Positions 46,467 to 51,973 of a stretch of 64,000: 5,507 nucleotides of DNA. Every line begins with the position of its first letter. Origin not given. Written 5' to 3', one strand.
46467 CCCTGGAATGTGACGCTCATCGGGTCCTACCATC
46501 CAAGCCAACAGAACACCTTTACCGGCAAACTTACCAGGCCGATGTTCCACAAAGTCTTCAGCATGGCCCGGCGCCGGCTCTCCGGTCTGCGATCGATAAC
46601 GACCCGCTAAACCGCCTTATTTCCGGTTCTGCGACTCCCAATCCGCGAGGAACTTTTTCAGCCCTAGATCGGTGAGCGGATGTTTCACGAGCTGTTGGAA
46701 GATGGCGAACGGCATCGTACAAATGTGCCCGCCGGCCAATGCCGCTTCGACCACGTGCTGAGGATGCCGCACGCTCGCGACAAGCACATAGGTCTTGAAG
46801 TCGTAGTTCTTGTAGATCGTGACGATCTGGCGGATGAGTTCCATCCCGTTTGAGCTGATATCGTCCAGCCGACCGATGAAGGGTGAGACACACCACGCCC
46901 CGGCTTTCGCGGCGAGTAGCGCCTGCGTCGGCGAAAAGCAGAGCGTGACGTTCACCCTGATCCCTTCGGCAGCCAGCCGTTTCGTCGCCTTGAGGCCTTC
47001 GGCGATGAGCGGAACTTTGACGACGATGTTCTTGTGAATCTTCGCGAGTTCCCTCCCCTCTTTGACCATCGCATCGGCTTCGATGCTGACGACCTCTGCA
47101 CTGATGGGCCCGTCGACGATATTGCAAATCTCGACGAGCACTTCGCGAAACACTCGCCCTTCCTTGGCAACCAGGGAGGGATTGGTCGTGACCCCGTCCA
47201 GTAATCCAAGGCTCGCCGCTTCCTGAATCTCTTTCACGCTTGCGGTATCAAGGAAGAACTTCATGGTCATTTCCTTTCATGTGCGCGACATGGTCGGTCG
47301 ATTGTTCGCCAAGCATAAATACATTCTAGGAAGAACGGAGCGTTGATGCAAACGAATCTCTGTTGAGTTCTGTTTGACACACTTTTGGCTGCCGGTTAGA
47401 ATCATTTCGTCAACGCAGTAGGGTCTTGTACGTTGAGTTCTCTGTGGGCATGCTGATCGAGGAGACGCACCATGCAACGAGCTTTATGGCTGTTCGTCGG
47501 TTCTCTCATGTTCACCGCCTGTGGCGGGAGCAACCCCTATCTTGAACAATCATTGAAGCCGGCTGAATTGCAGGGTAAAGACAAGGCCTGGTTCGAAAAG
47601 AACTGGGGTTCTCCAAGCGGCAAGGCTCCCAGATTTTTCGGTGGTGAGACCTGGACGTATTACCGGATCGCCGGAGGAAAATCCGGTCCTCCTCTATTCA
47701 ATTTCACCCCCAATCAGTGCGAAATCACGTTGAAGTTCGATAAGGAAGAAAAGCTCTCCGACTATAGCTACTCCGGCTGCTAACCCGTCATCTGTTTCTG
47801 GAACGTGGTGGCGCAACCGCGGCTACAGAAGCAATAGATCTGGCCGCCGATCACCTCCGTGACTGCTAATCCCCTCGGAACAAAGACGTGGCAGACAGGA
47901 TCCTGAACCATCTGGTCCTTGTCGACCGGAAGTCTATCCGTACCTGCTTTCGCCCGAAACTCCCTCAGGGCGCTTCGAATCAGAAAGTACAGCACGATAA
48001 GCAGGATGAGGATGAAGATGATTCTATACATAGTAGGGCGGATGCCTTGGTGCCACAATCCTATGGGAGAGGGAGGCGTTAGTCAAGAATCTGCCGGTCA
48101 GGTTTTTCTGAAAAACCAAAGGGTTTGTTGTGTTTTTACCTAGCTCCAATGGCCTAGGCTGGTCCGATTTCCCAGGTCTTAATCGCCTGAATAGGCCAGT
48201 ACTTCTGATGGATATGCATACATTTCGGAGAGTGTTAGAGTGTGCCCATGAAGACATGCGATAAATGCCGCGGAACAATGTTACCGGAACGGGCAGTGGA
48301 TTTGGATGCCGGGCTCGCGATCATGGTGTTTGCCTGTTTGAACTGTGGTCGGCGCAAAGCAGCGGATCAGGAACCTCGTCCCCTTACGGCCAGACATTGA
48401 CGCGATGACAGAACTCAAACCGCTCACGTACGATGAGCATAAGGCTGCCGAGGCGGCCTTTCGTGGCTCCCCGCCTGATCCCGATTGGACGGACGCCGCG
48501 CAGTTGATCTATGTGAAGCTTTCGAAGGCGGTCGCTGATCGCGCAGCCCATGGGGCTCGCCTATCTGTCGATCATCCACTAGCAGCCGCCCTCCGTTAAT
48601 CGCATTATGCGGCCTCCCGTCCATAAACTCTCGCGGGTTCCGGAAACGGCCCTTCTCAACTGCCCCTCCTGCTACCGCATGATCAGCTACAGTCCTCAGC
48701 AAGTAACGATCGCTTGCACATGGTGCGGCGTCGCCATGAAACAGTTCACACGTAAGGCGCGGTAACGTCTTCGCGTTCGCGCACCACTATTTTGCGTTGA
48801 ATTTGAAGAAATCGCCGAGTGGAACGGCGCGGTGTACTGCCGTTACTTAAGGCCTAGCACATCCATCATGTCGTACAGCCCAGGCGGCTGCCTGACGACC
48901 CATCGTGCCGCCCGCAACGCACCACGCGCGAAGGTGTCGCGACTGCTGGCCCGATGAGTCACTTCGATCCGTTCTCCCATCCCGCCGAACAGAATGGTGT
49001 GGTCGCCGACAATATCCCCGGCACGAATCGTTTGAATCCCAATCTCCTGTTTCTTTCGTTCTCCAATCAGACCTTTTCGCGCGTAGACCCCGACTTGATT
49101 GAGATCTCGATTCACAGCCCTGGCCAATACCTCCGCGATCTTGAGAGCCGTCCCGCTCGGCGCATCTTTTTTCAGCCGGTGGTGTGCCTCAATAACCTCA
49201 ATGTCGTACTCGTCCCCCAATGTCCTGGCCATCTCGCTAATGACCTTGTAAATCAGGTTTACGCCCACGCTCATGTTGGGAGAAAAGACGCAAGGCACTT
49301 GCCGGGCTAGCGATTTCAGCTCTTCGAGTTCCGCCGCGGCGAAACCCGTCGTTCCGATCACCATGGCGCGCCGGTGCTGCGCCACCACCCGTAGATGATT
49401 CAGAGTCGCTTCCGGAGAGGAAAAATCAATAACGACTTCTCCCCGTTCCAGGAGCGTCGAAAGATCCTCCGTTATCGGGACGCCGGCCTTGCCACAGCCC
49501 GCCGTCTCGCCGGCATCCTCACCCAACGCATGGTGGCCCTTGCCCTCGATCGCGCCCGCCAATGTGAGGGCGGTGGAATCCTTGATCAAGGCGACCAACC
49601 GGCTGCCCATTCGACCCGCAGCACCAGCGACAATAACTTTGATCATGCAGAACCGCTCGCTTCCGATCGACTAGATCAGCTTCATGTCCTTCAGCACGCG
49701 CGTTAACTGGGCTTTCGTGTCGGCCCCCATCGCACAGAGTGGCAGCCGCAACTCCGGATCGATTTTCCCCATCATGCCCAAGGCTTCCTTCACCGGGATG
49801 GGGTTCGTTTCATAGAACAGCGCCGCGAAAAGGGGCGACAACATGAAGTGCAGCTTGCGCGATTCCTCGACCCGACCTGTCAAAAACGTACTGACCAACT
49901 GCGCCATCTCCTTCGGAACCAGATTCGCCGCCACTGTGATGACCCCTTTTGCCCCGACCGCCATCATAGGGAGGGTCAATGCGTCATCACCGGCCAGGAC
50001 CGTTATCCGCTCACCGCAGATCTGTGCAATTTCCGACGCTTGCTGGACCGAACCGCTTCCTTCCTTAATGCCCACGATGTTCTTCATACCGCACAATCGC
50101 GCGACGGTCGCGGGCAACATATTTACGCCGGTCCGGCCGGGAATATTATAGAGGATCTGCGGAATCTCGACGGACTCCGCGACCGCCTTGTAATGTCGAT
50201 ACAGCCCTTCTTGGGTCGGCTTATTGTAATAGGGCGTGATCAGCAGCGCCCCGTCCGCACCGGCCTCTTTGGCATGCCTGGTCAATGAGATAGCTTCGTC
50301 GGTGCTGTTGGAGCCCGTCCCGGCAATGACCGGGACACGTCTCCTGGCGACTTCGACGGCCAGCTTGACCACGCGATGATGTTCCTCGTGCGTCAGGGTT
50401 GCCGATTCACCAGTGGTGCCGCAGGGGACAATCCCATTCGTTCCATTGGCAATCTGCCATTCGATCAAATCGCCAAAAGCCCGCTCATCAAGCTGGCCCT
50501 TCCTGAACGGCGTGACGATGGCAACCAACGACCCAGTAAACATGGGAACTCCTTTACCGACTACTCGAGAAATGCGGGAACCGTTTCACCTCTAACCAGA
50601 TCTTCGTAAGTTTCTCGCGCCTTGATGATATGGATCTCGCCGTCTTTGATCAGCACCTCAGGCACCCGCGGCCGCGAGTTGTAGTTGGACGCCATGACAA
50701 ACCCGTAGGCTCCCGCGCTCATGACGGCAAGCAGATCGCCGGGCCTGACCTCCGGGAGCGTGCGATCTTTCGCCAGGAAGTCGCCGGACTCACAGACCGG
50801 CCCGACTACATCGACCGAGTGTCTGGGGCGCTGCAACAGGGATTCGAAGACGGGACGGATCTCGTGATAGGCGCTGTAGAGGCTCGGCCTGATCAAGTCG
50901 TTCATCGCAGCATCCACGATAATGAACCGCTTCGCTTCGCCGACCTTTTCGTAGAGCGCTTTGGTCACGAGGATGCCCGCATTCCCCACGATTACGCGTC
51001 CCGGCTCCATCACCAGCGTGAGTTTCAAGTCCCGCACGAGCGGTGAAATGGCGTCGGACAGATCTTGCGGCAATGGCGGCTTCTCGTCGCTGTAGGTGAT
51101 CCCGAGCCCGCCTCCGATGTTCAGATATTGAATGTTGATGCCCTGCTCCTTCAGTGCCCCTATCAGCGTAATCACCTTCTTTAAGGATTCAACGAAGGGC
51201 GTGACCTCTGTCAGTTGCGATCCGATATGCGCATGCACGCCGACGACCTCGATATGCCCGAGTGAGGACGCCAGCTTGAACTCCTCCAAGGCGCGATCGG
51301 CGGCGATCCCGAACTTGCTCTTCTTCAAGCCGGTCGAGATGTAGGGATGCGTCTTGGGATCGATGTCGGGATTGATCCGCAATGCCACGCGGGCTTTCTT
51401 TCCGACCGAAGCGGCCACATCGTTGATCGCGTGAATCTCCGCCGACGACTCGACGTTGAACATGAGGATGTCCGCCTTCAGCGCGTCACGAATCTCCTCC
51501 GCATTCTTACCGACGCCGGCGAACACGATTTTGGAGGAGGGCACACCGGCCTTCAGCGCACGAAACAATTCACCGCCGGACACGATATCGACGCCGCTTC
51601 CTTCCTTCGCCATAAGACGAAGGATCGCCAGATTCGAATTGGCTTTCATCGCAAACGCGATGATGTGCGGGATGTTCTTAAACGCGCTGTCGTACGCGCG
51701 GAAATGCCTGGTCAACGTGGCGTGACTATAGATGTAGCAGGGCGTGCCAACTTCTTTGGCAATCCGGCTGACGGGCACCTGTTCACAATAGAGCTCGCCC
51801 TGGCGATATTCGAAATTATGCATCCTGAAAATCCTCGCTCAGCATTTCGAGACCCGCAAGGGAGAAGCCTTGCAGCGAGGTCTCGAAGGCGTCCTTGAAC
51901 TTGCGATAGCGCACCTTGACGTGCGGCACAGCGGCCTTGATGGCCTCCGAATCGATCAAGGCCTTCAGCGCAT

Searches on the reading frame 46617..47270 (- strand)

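Call 41: search_protein_families(library=ncbifam, proteins=[window:46617-47270:-], max_evalue=1e-40)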
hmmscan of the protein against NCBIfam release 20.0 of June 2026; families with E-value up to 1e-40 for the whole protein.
window:46617-47270:- (217 aa): 2 families
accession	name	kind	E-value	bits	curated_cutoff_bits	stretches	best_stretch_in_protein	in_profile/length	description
TIGR00875.1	fsa_talC_mipB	equivalog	5e-95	316.9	245.95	1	3-213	1-211/213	fructose-6-phosphate aldolase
NF009296.0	PRK12653.1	subfamily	6.1e-47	160.2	306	1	3-213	1-213/220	fructose-6-phosphate aldolase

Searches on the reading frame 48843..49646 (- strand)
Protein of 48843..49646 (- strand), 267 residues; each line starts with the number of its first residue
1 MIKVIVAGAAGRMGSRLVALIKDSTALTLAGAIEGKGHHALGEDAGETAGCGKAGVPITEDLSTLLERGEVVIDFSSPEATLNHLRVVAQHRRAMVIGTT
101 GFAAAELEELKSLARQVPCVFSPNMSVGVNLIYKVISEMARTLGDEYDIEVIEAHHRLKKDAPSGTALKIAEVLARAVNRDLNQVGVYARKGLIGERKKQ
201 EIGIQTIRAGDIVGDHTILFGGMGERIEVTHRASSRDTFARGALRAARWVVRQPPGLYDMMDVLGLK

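Call 41: search_protein_families(library=ncbifam, proteins=[window:48843-49646:-], max_evalue=1e-40)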
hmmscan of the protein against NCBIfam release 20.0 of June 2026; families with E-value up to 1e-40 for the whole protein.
window:48843-49646:- (267 aa): 1 family
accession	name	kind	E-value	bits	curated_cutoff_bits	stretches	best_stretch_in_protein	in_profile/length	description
TIGR00036.1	dapB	equivalog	8.2e-96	320.7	122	1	1-265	1-270/270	4-hydroxy-tetrahydrodipicolinate reductase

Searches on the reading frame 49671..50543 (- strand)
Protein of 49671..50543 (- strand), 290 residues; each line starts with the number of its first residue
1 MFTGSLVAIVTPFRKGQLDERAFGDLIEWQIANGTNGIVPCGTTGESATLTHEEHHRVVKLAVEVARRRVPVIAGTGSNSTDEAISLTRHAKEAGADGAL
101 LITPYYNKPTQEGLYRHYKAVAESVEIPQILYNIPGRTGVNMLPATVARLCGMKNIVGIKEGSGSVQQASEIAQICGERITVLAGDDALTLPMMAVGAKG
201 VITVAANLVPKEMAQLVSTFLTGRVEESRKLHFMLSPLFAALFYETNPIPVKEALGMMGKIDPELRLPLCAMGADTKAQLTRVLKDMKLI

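Call 41: search_protein_families(library=ncbifam, proteins=[window:49671-50543:-], max_evalue=1e-40)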
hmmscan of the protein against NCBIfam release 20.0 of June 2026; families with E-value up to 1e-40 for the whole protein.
window:49671-50543:- (290 aa): 3 families
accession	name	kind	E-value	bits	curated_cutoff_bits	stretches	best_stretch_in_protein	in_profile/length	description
TIGR00674.1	dapA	equivalog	1.1e-112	375.6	206.15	1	5-286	2-285/286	4-hydroxy-tetrahydrodipicolinate synthase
TIGR02313.1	HpaI-NOT-DapA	exception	2.1e-89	299.2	396.7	1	2-285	1-287/294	2,4-dihydroxyhept-2-ene-1,7-dioic acid aldolase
NF002958.0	PRK03620.1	subfamily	3.4e-43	147.6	278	1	3-287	12-299/307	5-dehydro-4-deoxyglucarate dehydratase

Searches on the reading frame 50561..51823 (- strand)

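Call 41: search_protein_families(library=ncbifam, proteins=[window:50561-51823:-], max_evalue=1e-40)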
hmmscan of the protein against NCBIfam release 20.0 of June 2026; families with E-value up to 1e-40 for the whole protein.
window:50561-51823:- (420 aa): 4 families
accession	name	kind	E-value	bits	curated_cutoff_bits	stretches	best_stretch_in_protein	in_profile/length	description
TIGR01048.1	lysA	equivalog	1.1e-162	541.3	297.9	1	6-413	4-416/417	diaminopimelate decarboxylase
NF006515.0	PRK08961.1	equivalog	1.6e-72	244.7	802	1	24-392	500-859/861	bifunctional aspartate kinase/diaminopimelate decarboxylase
TIGR03099.1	dCO2ase_PEP1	hypoth_equivalog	9.6e-66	222.5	478.45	1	5-392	2-398/398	pyridoxal-dependent decarboxylase, exosortase A system-associated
NF052544.1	OrLyDeCDokD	equivalog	6.8e-59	199.7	700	1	4-412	19-458/461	ornithine/lysine decarboxylase DokD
